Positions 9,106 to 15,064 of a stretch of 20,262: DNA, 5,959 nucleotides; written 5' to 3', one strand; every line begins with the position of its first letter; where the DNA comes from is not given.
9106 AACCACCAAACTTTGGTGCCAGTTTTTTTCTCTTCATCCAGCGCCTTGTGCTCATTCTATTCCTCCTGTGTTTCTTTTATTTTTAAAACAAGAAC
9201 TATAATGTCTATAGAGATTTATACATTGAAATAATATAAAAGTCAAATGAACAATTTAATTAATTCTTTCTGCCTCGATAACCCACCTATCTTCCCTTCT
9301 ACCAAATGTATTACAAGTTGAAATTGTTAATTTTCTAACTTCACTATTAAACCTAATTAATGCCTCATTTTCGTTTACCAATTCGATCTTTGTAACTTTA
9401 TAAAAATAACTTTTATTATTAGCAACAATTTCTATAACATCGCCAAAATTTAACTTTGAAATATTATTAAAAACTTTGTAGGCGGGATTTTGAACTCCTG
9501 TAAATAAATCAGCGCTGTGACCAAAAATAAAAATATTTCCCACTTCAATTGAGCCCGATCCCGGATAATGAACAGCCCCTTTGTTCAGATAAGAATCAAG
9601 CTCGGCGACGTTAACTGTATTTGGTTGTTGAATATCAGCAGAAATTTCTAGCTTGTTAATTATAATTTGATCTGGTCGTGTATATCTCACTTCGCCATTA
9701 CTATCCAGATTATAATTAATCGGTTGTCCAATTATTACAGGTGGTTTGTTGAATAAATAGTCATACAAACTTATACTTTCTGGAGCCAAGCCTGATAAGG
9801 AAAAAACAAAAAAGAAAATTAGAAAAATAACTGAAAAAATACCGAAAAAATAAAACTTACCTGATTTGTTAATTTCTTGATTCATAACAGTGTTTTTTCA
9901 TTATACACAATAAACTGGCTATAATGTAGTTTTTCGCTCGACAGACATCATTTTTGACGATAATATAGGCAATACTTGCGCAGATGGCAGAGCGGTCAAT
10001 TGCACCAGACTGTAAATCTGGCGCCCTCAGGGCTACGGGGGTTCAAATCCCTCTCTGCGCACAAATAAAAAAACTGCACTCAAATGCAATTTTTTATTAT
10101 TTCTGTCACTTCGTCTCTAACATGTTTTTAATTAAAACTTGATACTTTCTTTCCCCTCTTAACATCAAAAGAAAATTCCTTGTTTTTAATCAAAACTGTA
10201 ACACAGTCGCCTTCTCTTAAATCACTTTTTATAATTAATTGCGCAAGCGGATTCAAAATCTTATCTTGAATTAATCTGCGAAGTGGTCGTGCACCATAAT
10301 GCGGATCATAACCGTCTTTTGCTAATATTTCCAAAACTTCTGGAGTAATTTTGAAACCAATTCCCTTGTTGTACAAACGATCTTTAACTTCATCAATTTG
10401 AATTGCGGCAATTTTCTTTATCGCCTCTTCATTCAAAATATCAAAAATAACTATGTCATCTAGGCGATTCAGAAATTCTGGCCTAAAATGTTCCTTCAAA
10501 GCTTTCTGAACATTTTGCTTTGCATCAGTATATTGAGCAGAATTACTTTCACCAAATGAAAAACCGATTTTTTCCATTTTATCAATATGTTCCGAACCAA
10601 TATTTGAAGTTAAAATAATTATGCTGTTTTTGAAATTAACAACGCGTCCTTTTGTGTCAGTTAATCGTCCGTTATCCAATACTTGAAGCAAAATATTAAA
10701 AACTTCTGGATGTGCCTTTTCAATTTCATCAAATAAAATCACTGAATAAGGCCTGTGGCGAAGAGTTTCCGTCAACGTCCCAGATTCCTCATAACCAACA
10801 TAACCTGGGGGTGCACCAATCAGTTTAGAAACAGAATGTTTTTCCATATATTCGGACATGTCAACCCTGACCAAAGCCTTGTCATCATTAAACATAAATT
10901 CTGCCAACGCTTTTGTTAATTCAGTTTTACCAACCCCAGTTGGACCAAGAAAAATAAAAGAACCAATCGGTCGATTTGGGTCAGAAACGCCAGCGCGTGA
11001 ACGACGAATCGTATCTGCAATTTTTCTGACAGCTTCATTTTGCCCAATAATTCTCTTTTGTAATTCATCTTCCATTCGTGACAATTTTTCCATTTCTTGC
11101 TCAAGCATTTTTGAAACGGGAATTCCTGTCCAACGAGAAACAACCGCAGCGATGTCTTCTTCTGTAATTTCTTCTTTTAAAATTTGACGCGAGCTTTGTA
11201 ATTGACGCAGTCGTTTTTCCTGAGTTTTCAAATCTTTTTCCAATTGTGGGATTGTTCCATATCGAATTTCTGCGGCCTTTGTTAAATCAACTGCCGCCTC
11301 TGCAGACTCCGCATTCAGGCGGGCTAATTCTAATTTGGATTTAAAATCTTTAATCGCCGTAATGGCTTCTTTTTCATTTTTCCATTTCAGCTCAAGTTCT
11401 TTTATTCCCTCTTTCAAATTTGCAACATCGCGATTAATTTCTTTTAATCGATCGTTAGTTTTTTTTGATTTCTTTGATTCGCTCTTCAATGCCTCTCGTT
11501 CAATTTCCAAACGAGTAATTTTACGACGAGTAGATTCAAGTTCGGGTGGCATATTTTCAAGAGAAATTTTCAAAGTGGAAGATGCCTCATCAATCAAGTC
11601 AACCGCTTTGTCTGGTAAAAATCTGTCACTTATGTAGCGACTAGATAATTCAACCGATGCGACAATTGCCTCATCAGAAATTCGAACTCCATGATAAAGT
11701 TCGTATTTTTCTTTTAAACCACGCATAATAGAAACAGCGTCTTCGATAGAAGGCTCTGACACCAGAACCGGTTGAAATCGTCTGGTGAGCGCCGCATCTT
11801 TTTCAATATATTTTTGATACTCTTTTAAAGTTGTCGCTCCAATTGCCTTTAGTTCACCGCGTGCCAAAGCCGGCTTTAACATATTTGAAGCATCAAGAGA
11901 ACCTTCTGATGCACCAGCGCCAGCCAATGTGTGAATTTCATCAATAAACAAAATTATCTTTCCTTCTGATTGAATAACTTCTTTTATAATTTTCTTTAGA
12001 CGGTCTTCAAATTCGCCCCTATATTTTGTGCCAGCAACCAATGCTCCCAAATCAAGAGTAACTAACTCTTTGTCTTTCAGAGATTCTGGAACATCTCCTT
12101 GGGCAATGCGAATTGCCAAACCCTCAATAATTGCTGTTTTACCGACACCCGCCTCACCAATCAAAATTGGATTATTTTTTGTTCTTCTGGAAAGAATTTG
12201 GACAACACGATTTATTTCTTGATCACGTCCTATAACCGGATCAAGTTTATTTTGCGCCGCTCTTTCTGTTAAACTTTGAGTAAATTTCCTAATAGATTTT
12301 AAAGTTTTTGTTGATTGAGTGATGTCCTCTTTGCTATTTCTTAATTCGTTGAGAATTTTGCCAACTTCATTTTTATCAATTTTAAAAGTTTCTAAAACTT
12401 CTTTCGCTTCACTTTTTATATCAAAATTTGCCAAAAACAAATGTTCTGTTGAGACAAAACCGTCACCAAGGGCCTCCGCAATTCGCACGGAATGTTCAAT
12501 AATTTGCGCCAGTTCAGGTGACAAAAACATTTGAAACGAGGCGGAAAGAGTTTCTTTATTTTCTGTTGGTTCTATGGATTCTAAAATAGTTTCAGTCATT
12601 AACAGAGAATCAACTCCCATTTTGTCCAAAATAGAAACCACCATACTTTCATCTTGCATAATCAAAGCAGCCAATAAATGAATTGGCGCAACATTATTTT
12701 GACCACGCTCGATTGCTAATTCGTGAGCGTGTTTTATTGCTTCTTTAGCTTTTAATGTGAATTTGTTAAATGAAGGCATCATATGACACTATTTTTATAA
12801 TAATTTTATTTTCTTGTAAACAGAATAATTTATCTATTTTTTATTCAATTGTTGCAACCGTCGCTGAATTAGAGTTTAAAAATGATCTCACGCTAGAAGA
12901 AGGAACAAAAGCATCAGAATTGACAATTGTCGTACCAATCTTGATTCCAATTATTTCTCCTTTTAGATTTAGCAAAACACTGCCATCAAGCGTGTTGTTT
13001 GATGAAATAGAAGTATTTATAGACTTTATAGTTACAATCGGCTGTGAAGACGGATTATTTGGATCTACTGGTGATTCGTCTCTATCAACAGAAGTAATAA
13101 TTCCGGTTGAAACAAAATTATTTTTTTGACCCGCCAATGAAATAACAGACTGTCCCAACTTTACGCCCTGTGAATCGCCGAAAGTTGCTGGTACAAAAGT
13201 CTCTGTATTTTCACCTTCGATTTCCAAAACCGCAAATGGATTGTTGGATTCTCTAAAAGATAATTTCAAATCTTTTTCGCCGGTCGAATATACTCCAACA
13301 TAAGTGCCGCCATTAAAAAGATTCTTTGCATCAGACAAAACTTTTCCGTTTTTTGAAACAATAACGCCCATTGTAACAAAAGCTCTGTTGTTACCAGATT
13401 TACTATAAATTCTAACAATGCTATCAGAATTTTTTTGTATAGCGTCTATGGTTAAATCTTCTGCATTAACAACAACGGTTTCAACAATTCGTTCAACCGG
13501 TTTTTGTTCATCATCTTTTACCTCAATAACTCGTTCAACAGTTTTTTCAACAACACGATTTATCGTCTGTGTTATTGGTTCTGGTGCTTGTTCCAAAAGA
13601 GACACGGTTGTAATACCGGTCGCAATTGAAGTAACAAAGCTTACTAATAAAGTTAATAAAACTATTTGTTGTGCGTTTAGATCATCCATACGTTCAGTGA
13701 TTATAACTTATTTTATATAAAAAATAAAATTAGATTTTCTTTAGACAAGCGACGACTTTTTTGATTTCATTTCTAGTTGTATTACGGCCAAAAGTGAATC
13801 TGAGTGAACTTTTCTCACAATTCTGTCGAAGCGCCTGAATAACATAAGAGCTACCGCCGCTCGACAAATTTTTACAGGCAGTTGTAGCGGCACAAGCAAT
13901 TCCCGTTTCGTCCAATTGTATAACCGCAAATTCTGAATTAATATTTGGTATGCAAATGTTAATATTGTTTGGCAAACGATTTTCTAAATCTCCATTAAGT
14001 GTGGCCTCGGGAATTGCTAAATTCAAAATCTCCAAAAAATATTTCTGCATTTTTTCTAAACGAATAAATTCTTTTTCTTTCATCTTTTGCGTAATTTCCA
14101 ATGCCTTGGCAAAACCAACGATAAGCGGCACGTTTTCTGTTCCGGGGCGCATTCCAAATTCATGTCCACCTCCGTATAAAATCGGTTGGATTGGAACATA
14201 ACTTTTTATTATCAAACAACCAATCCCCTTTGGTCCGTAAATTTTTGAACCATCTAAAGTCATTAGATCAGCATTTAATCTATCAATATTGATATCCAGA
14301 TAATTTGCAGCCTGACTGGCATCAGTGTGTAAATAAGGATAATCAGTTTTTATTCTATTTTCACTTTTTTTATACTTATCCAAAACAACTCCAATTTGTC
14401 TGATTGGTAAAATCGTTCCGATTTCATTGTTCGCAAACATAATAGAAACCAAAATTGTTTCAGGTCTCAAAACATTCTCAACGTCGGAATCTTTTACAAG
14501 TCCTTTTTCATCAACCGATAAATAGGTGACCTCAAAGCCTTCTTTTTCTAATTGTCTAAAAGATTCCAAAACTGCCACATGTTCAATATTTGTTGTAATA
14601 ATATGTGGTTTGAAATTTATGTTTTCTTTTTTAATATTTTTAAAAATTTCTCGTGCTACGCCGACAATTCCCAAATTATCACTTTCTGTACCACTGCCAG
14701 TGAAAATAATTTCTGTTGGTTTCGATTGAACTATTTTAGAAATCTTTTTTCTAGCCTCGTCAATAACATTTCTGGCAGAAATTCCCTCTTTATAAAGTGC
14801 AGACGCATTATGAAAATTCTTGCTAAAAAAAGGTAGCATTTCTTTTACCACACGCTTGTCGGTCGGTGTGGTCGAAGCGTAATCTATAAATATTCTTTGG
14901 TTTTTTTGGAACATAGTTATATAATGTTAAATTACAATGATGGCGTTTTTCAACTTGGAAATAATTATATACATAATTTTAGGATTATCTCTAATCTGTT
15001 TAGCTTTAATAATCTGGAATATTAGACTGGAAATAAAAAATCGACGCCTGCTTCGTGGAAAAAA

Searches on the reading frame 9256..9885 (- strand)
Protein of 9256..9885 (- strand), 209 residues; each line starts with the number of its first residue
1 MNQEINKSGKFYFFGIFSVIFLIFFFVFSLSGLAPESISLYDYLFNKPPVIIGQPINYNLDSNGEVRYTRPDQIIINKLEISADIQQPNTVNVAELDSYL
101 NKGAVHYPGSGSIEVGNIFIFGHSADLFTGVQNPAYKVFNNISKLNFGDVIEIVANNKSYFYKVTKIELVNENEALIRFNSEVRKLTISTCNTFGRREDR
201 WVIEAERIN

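Call 17: search_protein_families(library=pfam, proteins=[window:9256-9885:-], max_evalue=0.00001)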
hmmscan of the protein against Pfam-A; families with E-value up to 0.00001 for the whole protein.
window:9256-9885:- (209 aa): 1 family
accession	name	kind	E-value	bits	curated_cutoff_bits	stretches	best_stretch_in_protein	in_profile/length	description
PF04203.18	Sortase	-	4.6e-16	59.1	26.6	1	76-207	3-124/125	Sortase domain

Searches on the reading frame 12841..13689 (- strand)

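Call 17: search_protein_families(library=pfam, proteins=[window:12841-13689:-], max_evalue=0.00001)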
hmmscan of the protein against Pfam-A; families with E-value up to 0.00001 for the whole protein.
window:12841-13689:- (282 aa): 1 family
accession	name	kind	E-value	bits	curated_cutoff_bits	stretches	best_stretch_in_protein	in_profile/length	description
PF13365.12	Trypsin_2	-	6e-07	30.7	27.6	1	108-249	3-144/144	Trypsin-like peptidase domain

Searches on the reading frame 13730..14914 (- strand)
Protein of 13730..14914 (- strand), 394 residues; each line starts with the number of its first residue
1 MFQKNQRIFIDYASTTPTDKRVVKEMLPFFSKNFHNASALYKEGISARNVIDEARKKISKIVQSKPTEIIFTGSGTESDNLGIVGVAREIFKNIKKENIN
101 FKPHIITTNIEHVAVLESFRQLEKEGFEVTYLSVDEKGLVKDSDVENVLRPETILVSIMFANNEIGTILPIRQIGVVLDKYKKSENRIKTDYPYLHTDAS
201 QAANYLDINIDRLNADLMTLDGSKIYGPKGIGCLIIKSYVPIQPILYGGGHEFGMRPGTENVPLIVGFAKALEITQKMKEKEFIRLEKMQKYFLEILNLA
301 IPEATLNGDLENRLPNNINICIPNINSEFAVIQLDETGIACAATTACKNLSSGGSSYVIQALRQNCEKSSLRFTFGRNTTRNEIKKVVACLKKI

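Call 17: search_protein_families(library=pfam, proteins=[window:13730-14914:-], max_evalue=0.00001)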
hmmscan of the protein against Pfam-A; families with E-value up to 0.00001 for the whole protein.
window:13730-14914:- (394 aa): 1 family
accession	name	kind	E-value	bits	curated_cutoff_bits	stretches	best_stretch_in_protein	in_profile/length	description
PF00266.25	Aminotran_5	-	1e-55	189.7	21.5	1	8-386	1-370/371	Aminotransferase class-V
